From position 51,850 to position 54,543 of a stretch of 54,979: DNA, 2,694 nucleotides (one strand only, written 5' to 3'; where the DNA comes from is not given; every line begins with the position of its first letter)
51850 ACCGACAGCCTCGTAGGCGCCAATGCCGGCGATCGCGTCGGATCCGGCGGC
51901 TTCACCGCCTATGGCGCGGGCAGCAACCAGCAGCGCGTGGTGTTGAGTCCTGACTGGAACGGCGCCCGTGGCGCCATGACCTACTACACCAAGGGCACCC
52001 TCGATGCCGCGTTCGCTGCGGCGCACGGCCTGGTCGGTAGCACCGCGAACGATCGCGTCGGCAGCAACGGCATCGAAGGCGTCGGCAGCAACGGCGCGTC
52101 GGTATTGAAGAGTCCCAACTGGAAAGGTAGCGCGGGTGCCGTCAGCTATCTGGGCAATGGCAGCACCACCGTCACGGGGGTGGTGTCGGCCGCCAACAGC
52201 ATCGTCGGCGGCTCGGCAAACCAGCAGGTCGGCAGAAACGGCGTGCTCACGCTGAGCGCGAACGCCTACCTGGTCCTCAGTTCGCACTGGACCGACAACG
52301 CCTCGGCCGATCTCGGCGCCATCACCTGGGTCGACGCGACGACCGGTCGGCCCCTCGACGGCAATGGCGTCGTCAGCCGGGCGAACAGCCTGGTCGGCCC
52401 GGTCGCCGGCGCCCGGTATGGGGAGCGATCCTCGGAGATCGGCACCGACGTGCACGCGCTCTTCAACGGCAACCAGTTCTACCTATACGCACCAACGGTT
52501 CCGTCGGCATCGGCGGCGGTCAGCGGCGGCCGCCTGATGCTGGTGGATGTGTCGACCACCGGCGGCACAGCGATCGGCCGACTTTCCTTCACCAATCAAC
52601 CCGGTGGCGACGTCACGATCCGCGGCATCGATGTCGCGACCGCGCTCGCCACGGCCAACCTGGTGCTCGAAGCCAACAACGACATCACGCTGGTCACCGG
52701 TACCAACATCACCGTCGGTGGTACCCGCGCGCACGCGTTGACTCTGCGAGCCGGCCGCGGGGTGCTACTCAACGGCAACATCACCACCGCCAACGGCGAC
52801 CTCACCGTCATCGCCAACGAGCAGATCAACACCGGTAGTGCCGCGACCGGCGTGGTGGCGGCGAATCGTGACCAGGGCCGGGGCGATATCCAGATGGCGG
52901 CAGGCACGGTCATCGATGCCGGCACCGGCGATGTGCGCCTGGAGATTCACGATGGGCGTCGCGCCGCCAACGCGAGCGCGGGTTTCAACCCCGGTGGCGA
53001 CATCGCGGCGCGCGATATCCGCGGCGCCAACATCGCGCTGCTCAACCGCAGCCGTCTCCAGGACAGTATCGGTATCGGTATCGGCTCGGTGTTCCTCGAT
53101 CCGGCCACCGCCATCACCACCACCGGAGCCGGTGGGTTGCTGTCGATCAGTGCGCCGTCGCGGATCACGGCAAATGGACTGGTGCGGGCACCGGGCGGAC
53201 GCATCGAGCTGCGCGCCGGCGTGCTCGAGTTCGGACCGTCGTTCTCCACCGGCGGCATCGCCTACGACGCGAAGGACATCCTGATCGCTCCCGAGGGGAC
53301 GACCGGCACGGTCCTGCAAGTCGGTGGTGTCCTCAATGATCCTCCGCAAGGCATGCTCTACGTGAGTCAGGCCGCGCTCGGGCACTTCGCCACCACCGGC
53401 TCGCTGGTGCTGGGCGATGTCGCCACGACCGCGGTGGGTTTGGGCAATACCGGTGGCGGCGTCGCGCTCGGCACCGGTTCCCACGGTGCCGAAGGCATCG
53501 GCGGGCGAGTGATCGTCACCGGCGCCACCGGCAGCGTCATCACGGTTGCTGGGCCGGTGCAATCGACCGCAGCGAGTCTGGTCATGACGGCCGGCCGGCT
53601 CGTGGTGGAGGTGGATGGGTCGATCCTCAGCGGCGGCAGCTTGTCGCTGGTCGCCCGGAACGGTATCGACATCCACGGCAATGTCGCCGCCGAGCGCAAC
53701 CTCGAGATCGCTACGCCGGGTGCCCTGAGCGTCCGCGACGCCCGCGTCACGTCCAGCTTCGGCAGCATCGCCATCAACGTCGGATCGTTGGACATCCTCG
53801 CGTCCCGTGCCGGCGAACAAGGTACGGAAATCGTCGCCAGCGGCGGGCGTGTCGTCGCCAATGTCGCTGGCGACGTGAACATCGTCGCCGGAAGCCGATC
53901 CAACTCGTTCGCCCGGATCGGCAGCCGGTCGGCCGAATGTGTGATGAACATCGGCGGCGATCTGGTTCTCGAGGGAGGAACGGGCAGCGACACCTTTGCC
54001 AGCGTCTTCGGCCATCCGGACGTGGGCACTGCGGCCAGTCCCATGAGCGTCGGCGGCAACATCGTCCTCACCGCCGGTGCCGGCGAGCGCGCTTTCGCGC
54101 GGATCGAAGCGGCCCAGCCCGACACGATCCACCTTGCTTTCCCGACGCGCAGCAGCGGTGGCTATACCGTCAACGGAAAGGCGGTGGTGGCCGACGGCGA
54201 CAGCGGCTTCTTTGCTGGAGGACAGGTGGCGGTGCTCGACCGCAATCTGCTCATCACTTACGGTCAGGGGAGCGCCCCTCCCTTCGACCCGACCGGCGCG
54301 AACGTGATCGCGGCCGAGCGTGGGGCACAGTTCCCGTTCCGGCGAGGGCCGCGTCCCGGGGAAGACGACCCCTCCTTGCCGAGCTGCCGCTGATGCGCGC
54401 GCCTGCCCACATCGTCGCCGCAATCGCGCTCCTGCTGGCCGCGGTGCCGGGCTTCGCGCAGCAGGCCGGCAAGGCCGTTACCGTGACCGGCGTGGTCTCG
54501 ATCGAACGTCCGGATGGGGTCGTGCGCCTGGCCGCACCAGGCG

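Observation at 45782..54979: Two-partner secretion pair translationally coupled to a secreted FecR-domain protein: candidate uncharacterised surface/periplasmic signalling module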

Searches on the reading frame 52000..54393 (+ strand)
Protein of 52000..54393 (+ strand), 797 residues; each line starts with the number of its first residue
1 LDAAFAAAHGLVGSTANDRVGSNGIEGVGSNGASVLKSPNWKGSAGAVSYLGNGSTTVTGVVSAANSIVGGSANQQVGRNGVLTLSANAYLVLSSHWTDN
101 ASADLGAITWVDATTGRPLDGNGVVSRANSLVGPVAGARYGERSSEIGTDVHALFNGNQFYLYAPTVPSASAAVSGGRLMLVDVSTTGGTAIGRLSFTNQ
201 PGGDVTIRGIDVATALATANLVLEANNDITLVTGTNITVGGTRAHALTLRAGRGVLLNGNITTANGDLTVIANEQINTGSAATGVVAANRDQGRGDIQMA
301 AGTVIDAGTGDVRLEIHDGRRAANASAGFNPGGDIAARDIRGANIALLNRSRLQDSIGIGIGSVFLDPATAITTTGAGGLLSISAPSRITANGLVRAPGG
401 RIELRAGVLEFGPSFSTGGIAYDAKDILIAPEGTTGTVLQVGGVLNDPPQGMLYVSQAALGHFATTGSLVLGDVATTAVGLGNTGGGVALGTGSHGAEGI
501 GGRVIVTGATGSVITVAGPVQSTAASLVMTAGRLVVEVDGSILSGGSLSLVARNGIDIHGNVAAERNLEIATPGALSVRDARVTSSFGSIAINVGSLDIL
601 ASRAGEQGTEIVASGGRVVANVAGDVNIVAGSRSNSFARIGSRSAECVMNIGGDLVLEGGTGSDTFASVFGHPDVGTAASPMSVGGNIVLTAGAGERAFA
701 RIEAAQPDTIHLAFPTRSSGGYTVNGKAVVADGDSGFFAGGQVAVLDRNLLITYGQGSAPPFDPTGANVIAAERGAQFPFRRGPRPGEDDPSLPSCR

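Call 87: search_protein_families(library=pfam, proteins=[window:52000-54393:+], max_evalue=0.01)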
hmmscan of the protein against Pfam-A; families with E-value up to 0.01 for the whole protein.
window:52000-54393:+ (797 aa): 1 family
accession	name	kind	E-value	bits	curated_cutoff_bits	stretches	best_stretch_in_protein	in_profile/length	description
PF18888.5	DUF5650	-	1.8e-21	76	25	2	85-141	2-54/55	Repeat of unknown function (DUF5650)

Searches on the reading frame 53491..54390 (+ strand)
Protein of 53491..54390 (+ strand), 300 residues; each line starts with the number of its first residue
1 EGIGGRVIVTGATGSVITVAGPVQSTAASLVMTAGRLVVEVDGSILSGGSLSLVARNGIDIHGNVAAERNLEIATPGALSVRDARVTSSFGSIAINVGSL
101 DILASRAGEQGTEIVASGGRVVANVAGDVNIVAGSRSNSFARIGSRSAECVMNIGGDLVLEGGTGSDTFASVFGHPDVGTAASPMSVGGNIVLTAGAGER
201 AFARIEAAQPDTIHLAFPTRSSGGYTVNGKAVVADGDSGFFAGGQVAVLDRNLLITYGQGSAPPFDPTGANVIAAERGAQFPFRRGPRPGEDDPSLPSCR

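Call 99: find_homologous_proteins(query=window:53491-54390:+, max_evalue=0.00001)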
Query window:53491-54390:+ (300 aa): 1 proteins with E <= 0.00001 among 8000 candidates.
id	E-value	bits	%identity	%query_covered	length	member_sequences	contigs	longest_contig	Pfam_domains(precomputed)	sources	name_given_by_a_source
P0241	2.0e-47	180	67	45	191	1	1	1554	PF07282.19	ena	-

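Call 108: search_protein_representatives(protein=window:53491-54390:+)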
Query: 300 residues. Proteins with E-value up to 0.001 (for the whole library): 135; up to 1e-10: 72; up to 1e-30: 8. The best 135 are listed.
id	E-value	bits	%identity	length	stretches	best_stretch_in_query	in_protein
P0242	3.3e-81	289.3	58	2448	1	9-300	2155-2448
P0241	6.5e-48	180.1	72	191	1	164-300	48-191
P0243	7.9e-38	147.0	40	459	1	37-300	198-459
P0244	5.0e-36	141.1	52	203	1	121-269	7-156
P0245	5.9e-35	137.6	42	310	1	23-262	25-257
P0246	4.0e-33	131.6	43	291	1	79-300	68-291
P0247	2.3e-32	129.1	40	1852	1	28-261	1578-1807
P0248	3.6e-32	128.4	40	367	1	5-299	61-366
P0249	2.6e-29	119.1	53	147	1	154-263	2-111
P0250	3.1e-29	118.8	38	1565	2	5-300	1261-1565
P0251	5.1e-28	114.8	38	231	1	75-279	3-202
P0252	1.3e-27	113.5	52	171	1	143-262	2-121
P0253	1.1e-26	110.4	47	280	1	81-267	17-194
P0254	6.1e-26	108.0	40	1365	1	59-293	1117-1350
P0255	9.7e-26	107.4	41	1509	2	47-261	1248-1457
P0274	1.0e-15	74.5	36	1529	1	2-261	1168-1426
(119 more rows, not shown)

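Call 111: find_encoding_contigs(protein=P0247, flank=4000, max_places=1)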
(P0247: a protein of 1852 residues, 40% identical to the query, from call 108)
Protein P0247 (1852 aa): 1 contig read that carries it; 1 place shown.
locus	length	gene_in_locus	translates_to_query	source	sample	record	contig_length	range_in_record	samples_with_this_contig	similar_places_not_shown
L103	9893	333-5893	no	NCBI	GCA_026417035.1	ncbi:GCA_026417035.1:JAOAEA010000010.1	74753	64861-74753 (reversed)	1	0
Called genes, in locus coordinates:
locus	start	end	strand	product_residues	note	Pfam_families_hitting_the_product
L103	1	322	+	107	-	PF18888:DUF5650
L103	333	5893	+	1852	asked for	PF18888:DUF5650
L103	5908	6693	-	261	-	PF06167:Peptidase_M90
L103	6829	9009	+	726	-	PF13328:HD_4, PF04607:RelA_SpoT, PF02824:TGS, PF19296:RelA_AH, PF28438:RelA_RIS, PF01842:ACT, PF13291:ACT_4, PF22629:ACT_AHAS_ss (weak)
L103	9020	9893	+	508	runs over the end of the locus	PF01928:CYTH, PF05235:CHAD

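Call 112: find_encoding_contigs(protein=P0274, flank=4000, max_places=1)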
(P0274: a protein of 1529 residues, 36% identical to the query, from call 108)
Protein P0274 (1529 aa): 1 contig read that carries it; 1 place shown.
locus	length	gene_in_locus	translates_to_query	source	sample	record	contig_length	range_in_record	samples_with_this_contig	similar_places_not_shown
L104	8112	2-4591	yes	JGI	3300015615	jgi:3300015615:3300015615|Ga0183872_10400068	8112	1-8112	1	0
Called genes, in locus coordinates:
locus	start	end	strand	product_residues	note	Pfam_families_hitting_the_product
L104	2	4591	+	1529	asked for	?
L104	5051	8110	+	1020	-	?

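Call 120: predict_structure(alignment_id=A3)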
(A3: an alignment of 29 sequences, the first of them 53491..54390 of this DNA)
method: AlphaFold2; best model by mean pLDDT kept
length: 300 residues; sequences in the alignment: 29
mean_pLDDT: 86.3   pTM: 0.82
mean pLDDT of the five models: 86.3, 85.9, 85.3, 84.8, 84.6
residues with pLDDT >= 90: 211; 70-90: 31; 50-70: 33; < 50: 25
segments of 3 or more residues with pLDDT < 50: 1-4, 268-285
pLDDT, mean of each block of 10 residues (from residue 1): 54 74 88 92 92 96 96 98 97 98 84 96 98 96 97 98 97 96 96 98 92 93 94 98 96 89 49 38 49 52
secondary structure, 60 per line:
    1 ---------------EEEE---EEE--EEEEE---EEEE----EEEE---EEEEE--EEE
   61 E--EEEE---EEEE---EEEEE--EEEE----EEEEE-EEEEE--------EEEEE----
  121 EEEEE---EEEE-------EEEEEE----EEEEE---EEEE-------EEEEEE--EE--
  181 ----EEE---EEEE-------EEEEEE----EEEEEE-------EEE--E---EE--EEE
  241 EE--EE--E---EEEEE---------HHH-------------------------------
elements in order: E16-19 E23-25 E28-32 E36-39 E44-47 E51-55 E58-61 E64-67 E71-74 E78-82 E85-88 E93-97 E99-103 E112-116 E121-125 E129-132 E140-145 E150-154 E158-161 E169-174 E185-187 E191-194 E202-207 E212-217 E225-227 E238-242 E253-257
